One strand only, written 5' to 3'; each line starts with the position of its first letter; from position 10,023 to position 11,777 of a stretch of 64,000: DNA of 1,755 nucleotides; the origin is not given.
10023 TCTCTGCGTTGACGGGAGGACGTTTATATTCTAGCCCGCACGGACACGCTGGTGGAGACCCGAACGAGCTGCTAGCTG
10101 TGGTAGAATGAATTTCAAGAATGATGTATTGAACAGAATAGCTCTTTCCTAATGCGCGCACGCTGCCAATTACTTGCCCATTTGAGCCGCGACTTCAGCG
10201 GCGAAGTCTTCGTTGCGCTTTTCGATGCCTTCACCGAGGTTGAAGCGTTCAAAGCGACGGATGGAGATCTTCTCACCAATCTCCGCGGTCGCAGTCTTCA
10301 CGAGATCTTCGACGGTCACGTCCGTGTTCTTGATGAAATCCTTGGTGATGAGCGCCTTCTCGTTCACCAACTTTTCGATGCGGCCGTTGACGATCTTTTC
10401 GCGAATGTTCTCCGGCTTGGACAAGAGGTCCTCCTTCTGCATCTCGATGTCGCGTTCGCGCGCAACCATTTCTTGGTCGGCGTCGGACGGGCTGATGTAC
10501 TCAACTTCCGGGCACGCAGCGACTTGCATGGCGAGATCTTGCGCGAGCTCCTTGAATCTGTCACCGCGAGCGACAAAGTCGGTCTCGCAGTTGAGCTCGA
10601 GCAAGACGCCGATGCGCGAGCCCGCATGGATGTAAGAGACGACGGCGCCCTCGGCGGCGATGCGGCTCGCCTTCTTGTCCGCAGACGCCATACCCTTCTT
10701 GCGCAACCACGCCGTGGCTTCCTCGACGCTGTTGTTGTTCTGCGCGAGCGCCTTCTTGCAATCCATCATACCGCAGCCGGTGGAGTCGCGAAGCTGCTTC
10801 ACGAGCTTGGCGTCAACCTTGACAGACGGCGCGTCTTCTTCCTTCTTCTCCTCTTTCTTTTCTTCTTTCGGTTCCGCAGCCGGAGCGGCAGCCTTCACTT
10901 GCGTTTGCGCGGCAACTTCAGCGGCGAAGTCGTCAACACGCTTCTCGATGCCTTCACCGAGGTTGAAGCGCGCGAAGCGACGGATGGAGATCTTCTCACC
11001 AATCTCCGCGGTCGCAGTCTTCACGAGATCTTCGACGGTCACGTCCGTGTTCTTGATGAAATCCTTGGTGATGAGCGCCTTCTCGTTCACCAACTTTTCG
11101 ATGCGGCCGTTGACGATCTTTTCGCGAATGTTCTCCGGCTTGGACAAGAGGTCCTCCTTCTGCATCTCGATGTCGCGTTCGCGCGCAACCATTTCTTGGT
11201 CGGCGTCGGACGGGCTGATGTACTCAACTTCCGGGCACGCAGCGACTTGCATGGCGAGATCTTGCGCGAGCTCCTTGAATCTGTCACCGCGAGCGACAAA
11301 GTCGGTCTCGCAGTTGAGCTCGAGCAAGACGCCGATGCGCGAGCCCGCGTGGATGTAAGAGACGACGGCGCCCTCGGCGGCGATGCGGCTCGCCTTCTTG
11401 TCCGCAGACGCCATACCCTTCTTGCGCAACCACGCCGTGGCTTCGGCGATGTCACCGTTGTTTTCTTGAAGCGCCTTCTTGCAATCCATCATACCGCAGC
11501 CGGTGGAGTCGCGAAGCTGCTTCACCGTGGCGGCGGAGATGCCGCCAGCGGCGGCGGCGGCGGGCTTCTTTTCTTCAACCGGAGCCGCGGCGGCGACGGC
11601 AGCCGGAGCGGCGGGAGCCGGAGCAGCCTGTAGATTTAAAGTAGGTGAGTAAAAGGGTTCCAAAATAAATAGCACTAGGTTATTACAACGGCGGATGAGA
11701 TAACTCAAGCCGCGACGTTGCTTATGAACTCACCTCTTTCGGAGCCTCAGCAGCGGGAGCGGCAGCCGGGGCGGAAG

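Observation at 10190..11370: Near-identical 717-bp offset duplication of the EF-Ts module inside one gene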

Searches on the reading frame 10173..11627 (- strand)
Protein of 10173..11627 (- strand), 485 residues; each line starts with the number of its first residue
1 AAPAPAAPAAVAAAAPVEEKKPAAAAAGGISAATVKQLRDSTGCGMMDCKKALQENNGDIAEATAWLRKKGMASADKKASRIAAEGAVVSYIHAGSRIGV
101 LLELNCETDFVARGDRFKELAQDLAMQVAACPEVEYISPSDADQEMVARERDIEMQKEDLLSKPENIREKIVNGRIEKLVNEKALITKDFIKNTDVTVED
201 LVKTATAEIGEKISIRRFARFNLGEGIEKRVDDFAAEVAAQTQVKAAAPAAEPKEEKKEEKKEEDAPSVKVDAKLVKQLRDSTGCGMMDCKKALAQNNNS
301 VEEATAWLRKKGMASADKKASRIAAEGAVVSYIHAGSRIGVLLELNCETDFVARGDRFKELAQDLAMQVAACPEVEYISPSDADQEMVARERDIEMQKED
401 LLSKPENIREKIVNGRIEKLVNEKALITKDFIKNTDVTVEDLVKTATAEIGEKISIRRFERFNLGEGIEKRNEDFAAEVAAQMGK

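Call 10: find_homologous_proteins(query=window:10173-11627:-)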
Query seq(485 aa) (485 aa): 8000 proteins with E <= 0.001 among 8000 candidates; the best 120 are listed.
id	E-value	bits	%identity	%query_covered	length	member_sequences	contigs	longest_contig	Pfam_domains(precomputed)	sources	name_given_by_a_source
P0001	0.0e+0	1021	68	77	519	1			PF25025.1,PF00889.26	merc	-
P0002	0.0e+0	1014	99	100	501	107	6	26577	PF22562.3,PF25025.1,PF22566.3,PF00889.26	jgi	-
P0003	4.8e-248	841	88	93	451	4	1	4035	PF22562.3,PF25025.1,PF22566.3,PF00627.38,PF00889.26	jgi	jgi:elongation factor Ts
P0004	6.5e-244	827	90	91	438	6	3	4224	PF22562.3,PF25025.1,PF00627.38,PF00889.26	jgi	jgi:elongation factor Ts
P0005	1.7e-238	810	87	91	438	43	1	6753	PF22562.3,PF25025.1,PF00627.38,PF00889.26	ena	-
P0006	7.2e-219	745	82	91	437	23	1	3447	PF22562.3,PF25025.1,PF22566.3,PF00889.26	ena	-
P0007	1.3e-217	741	72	94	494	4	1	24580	PF25025.1,PF00889.26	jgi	-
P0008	9.2e-217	738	72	94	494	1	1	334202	PF25025.1,PF00889.26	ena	-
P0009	9.4e-208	708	69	99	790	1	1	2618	PF25025.1,PF00889.26,PF00575.30,PF23459.2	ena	-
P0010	2.8e-207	707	72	93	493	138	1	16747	PF25025.1,PF00889.26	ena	-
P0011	6.7e-207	705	70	95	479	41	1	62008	PF25025.1,PF00889.26,PF28526.1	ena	-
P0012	1.4e-205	701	77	91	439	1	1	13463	PF22562.3,PF25025.1,PF22566.3,PF00627.38,PF00889.26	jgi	-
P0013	2.5e-205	700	69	96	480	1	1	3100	PF25025.1,PF00889.26,PF28540.1,PF28526.1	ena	-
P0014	6.0e-205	699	70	94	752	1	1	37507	PF25025.1,PF00889.26,PF00575.30,PF23459.2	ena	-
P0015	8.0e-205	699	70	94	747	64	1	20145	PF25025.1,PF00889.26,PF00575.30,PF23459.2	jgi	-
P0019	1.8e-201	688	69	93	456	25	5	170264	PF22562.3,PF25025.1,PF22482.3,PF00627.38,PF00889.26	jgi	jgi:elongation factor Ts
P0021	3.0e-200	684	67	100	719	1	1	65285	PF25025.1,PF00889.26,PF00575.30,PF23459.2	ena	-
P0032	1.8e-187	641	68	91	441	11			PF25025.1,PF00889.26,PF16678.13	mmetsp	mmetsp:Transcript_34078/g.54652 ORF Transcript_34078/g.54652 Transcript_34078/m.54652 type:complete 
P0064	1.7e-164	566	60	94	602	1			PF22562.3,PF25025.1,PF00627.38,PF00889.26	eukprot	eukprot:EG_transcript_5873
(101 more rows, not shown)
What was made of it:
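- Closest known: PETs. Same: Land-plant proteins named 'Polyprotein of EF-Ts, chloroplastic' are among the hits at 56-61% identity (call 10).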

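Call 21: find_encoding_contigs(protein=P0002, flank=3000, max_places=4)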
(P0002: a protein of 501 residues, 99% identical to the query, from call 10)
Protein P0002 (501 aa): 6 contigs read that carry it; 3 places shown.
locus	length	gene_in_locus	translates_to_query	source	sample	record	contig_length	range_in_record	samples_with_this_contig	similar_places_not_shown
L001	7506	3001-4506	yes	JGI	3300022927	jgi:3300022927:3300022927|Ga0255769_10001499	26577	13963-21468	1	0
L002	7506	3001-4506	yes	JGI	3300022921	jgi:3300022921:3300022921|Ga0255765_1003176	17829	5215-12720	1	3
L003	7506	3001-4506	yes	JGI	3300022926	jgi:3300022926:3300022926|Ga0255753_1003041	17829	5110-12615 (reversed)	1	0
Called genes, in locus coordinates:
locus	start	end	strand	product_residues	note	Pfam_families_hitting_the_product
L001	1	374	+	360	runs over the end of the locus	PF00069:Pkinase, PF07714:PK_Tyr_Ser-Thr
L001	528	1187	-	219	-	PF02325:CCB3_YggT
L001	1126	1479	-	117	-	-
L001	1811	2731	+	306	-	PF00575:S1, PF23459:S1_RRP5 (weak)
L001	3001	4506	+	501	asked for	PF25025:EF-Ts_N (weak), PF22562:UBA_7 (faint), PF22566:UBA_8 (faint), PF00889:EF_TS, PF25025:EF-Ts_N, PF00889:EF_TS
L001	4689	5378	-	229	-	-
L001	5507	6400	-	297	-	PF00355:Rieske (weak), PF13806:Rieske_2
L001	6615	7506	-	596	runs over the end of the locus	PF23456:CSDE1 (faint), PF00313:CSD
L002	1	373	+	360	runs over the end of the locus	PF00069:Pkinase, PF07714:PK_Tyr_Ser-Thr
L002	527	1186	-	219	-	PF02325:CCB3_YggT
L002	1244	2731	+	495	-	-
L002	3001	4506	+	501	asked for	PF25025:EF-Ts_N (weak), PF22562:UBA_7 (faint), PF22566:UBA_8 (faint), PF00889:EF_TS, PF25025:EF-Ts_N, PF00889:EF_TS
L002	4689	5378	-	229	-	-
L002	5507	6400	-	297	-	PF00355:Rieske (weak), PF13806:Rieske_2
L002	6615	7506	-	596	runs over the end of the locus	PF23456:CSDE1 (faint), PF00313:CSD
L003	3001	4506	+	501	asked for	PF25025:EF-Ts_N (weak), PF22562:UBA_7 (faint), PF22566:UBA_8 (faint), PF00889:EF_TS, PF25025:EF-Ts_N, PF00889:EF_TS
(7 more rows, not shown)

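Call 24: find_encoding_contigs(protein=P0004, flank=1500, max_places=1)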
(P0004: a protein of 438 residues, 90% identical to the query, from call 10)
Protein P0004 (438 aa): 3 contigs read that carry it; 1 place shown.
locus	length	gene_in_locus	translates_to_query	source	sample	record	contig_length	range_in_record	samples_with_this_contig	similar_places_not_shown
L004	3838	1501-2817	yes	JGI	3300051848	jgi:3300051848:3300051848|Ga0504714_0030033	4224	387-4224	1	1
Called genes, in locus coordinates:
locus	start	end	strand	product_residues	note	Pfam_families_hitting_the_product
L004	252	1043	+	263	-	PF00575:S1, PF23459:S1_RRP5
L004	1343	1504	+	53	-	-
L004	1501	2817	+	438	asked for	PF00627:UBA (faint), PF22562:UBA_7 (faint), PF00889:EF_TS, PF25025:EF-Ts_N (weak), PF00889:EF_TS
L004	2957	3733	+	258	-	PF08242:Methyltransf_12 (faint), PF10294:Methyltransf_16, PF13489:Methyltransf_23, PF08241:Methyltransf_11 (weak), PF13649:Methyltransf_25 (faint)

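Call 25: find_encoding_contigs(protein=P0005, flank=1500, max_places=1)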
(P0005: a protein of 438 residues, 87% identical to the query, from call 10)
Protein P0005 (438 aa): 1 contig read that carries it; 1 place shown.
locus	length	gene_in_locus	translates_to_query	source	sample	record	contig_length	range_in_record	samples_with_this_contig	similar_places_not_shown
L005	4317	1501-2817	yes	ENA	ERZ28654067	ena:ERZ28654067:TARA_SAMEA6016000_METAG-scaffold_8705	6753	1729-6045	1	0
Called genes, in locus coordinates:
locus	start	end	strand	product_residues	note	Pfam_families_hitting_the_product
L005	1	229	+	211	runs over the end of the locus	-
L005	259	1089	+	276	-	PF00575:S1, PF23459:S1_RRP5 (weak)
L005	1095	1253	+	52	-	-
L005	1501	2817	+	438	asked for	PF00627:UBA (faint), PF22562:UBA_7 (faint), PF00889:EF_TS, PF25025:EF-Ts_N, PF00889:EF_TS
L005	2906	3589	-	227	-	-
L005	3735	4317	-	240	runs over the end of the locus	PF00355:Rieske (weak), PF13806:Rieske_2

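Call 26: find_encoding_contigs(protein=P0006, flank=1500, max_places=1)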
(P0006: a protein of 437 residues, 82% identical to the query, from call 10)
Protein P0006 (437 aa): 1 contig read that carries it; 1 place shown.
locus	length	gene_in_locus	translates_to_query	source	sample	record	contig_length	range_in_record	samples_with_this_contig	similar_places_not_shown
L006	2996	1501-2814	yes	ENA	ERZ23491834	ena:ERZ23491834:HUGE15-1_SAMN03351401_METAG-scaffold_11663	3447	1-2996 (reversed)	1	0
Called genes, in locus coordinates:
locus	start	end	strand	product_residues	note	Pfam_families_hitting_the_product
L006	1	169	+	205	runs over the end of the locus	?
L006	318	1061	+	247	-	PF00575:S1, PF23459:S1_RRP5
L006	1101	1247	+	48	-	-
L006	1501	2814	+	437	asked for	PF00889:EF_TS, PF22562:UBA_7 (faint), PF22566:UBA_8 (faint), PF00889:EF_TS, PF25025:EF-Ts_N (weak)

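Call 27: find_encoding_contigs(protein=P0012, flank=1500, max_places=1)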
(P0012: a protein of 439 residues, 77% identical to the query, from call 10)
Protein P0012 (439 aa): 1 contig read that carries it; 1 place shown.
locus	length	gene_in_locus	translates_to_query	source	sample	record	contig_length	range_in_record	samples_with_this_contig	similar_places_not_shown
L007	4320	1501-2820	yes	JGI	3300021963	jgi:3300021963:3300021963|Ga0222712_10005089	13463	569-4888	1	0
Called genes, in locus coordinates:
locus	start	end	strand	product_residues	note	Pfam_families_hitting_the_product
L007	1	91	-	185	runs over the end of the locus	-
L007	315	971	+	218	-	PF00575:S1, PF23459:S1_RRP5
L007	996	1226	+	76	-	-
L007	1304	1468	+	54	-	-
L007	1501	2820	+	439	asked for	PF00627:UBA (faint), PF22562:UBA_7 (faint), PF22566:UBA_8 (faint), PF00889:EF_TS, PF25025:EF-Ts_N (weak)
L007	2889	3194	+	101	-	-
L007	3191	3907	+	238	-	-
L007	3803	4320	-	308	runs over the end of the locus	PF00355:Rieske (weak), PF13806:Rieske_2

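Call 28: find_encoding_contigs(protein=P0007, flank=1500, max_places=1)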
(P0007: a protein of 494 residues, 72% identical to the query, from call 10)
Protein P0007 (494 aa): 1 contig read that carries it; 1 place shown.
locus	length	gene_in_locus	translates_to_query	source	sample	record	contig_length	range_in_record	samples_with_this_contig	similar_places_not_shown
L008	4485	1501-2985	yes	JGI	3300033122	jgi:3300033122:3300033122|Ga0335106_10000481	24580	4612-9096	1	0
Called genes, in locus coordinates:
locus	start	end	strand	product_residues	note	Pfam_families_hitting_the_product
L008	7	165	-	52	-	-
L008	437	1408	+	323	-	PF00575:S1, PF23459:S1_RRP5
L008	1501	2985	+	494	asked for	PF25025:EF-Ts_N (weak), PF00889:EF_TS, PF25025:EF-Ts_N (weak), PF00889:EF_TS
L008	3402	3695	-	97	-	-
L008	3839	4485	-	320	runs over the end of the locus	-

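Call 29: find_encoding_contigs(protein=P0008, flank=1500, max_places=1)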
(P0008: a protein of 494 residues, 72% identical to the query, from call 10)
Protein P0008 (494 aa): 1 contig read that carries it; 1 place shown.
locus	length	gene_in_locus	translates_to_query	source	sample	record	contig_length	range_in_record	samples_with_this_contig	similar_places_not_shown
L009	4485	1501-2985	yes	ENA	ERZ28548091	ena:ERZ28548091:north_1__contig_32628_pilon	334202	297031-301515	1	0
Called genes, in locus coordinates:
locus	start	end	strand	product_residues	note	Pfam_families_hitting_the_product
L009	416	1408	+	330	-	PF00575:S1, PF23459:S1_RRP5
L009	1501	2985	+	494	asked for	PF25025:EF-Ts_N (weak), PF00889:EF_TS, PF25025:EF-Ts_N (weak), PF00889:EF_TS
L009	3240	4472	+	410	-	-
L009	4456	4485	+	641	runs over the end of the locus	-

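Call 30: find_encoding_contigs(protein=P0011, flank=1500, max_places=1)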
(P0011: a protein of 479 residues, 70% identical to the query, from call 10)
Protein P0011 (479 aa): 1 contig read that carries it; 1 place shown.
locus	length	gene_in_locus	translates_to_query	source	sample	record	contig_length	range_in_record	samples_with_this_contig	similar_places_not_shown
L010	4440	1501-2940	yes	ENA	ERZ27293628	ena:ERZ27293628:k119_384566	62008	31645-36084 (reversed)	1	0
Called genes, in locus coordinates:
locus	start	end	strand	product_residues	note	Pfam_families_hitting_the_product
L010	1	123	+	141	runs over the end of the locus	-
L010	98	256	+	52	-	-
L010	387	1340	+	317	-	PF00575:S1, PF23459:S1_RRP5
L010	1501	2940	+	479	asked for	PF25025:EF-Ts_N (faint), PF28526:UBA_TNK1-sid3 (faint), PF00889:EF_TS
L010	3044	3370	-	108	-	-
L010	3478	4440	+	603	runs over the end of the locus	-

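Call 31: find_encoding_contigs(protein=P0003, flank=1500, max_places=1)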
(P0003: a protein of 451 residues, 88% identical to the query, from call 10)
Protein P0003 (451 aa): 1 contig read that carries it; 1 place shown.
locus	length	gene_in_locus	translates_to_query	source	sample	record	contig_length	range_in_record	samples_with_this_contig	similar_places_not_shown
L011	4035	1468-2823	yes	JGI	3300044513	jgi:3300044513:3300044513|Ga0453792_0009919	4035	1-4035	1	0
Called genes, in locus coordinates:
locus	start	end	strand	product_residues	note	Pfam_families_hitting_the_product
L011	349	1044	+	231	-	PF00575:S1, PF23459:S1_RRP5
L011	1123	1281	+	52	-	-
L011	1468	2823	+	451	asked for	PF00627:UBA (faint), PF22562:UBA_7 (faint), PF22566:UBA_8 (faint), PF25025:EF-Ts_N (weak), PF00889:EF_TS, PF25025:EF-Ts_N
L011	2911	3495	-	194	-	-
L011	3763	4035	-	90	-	?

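Call 35: list_cluster_members(proteins=[P0002, P0003, P0005, P0007, P0010, P0015, P0019, P0021, P0032, P0001])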
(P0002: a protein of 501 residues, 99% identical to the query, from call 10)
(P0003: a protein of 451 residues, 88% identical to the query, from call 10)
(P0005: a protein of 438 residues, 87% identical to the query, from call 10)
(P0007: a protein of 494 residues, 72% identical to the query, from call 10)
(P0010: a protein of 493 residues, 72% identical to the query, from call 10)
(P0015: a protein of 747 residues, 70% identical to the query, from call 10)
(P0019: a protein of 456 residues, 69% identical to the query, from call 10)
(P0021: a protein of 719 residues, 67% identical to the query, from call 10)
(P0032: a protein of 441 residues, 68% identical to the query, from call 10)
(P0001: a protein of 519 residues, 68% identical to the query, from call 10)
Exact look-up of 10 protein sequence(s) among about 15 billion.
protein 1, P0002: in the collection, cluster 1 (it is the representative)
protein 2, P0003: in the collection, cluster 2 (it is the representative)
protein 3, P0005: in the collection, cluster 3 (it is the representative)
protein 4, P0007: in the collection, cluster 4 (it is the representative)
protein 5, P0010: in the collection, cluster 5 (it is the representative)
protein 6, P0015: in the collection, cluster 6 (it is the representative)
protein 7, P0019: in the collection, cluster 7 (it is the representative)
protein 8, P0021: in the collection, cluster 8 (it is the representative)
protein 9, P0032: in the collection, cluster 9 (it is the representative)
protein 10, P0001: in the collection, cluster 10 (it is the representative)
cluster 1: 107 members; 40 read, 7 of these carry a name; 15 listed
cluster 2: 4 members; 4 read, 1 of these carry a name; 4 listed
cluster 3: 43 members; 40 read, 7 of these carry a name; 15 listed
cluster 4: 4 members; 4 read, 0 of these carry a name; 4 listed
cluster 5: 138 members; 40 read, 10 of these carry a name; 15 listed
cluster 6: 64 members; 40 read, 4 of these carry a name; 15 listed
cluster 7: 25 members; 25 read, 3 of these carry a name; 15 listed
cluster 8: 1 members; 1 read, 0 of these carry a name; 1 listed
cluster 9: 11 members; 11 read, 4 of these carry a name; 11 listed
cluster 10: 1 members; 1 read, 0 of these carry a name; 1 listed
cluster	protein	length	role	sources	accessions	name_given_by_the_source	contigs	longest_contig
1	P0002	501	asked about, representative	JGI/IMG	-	-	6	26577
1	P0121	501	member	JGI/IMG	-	elongation factor Ts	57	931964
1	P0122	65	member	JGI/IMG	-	elongation factor Ts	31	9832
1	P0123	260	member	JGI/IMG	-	elongation factor Ts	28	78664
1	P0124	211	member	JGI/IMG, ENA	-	elongation factor Ts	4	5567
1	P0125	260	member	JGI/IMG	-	elongation factor Ts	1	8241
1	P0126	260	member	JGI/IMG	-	elongation factor Ts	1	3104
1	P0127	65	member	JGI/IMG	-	elongation factor Ts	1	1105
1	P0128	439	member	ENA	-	-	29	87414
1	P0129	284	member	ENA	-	-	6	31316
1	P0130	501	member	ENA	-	-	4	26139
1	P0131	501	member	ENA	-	-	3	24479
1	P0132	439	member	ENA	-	-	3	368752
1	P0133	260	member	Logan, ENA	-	-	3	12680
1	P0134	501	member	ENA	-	-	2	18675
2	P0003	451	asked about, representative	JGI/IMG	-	elongation factor Ts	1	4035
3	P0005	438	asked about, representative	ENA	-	-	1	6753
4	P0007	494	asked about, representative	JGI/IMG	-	-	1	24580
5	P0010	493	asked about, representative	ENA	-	-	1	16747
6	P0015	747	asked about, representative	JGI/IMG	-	-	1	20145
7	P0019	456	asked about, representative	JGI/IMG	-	elongation factor Ts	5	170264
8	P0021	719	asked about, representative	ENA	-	-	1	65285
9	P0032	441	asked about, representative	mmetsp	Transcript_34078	Transcript_34078/g.54652 ORF Transcript_34078/g.54652 Transcript_34078/m.54652 ...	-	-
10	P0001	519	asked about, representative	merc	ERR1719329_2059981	-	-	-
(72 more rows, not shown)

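Call 51: predict_structure(alignment_id=A1)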
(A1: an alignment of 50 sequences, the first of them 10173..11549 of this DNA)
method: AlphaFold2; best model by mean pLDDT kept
length: 459 residues; sequences in the alignment: 50
mean_pLDDT: 73.8   pTM: 0.54
mean pLDDT of the five models: 73.8, 73.3, 71.3, 70.0, 69.6
residues with pLDDT >= 90: 71; 70-90: 238; 50-70: 98; < 50: 52
segments of 3 or more residues with pLDDT < 50: 198-206, 217-242, 294-296, 439-447
pLDDT, mean of each block of 10 residues (from residue 1): 72 74 88 90 73 57 66 71 66 85 86 88 90 86 90 93 91 89 78 60 45 47 30 32 66 68 78 83 68 50 65 70 63 84 86 88 89 87 89 92 91 91 78 65 43 54
secondary structure, 60 per line:
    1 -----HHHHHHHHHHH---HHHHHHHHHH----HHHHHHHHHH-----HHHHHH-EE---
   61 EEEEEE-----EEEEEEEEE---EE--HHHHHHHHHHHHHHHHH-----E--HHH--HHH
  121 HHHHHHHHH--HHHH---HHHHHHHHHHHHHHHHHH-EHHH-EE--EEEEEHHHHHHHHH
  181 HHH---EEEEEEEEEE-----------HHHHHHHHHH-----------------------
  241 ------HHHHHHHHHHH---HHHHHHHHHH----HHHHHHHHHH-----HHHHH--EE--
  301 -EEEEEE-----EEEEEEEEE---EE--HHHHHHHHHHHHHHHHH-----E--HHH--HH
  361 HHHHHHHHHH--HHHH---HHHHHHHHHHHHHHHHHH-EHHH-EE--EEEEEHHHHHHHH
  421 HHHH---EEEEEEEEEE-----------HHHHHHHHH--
elements in order: H6-16 H20-29 H34-43 H49-54 E61-66 E72-80 H88-104 H118-129 H132-135 H139-156 E167-171 H172-183 E187-196 H208-217 H247-257 H261-270 H275-284 H290-294 E302-307 E313-321 H329-345 H359-370 H373-376 H380-397 E408-412 H413-424 E428-437 H449-457
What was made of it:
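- Closest known: Thermus thermophilus EF-Ts. Different: Whether they pair in cis is not resolved (pTM 0.54, call 51).
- The AF2 model did not resolve the arrangement of the two modules (pTM 0.54, call 51).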

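Call 53: fold_search(model_id=the predicted structure, library=pdb)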
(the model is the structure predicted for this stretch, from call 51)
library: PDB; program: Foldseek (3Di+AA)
matches with E <= 10: 120; with E <= 0.001: 20
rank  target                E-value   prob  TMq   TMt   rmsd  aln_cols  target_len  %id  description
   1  9a75_A                3.4e-19  1.00  0.33  0.48  13.5       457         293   29  Integrative model of EFTS-ASPA by crosslinking MS and deep learning (released 2024-09-18)
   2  4pc3_C                1.8e-16  1.00  0.31  0.48  14.3       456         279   26  Elongation factor Tu:Ts complex with partially bound GDP (released 2015-05-06)
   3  4pc6_C                4.7e-16  1.00  0.31  0.48  13.9       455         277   25  Elongation factor Tu:Ts complex with bound GDPNP (released 2015-05-06)
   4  4q7j_A                7.4e-16  1.00  0.30  0.46  13.7       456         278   25  Complex structure of viral RNA polymerase (released 2014-08-27)
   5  4pc1_D                8.7e-16  1.00  0.31  0.48  13.5       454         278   25  Elongation Factor Tu:Ts complex with a bound phosphate (released 2015-05-06)
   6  1efu_B                9.6e-16  1.00  0.31  0.48  14.1       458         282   25  ELONGATION FACTOR COMPLEX EF-TU/EF-TS FROM ESCHERICHIA COLI (released 1997-01-11)
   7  4pc1_C                2.8e-15  1.00  0.31  0.48  14.1       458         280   25  Elongation Factor Tu:Ts complex with a bound phosphate (released 2015-05-06)
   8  3mmp_A                1.3e-14  1.00  0.30  0.23  13.9       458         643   26  Structure of the Qb replicase, an RNA-dependent RNA polymerase consisting of viral and host proteins (released 2010-06-09)
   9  3agp                  1.8e-14  1.00  0.29  0.12  16.7       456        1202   24  Structure of viral polymerase form I (released 2010-09-01)
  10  4q7j_E                2.8e-14  1.00  0.29  0.45  16.6       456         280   25  Complex structure of viral RNA polymerase (released 2014-08-27)
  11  4r71_C                6.6e-14  1.00  0.31  0.23  14.1       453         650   26  Structure of the Qbeta holoenzyme complex in the P1211 crystal form (released 2015-09-23)
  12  4r71_A                1.1e-13  1.00  0.31  0.23  14.1       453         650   25  Structure of the Qbeta holoenzyme complex in the P1211 crystal form (released 2015-09-23)
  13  3avt_A                2.7e-13  1.00  0.30  0.12  16.5       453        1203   26  Structure of viral RNA polymerase complex 1 (released 2012-01-18)
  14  1aip_C                3.0e-13  1.00  0.28  0.62  12.1       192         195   45  EF-TU EF-TS COMPLEX FROM THERMUS THERMOPHILUS (released 1997-10-22)
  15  1aip_H                5.2e-13  1.00  0.28  0.64  12.2       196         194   45  EF-TU EF-TS COMPLEX FROM THERMUS THERMOPHILUS (released 1997-10-22)
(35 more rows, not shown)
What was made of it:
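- On EF-Ts, short (Thermus/cyanobacterial-type) form: The 1TFE match has TM 0.82 (call 53).
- Closest known: Thermus thermophilus EF-Ts. Same: Its core matches the 1TFE 'dimerization domain' (TM 0.82, rmsd 2.7 Å, call 53).
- Tried and rejected: This is inconclusive (calls 51, 53).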
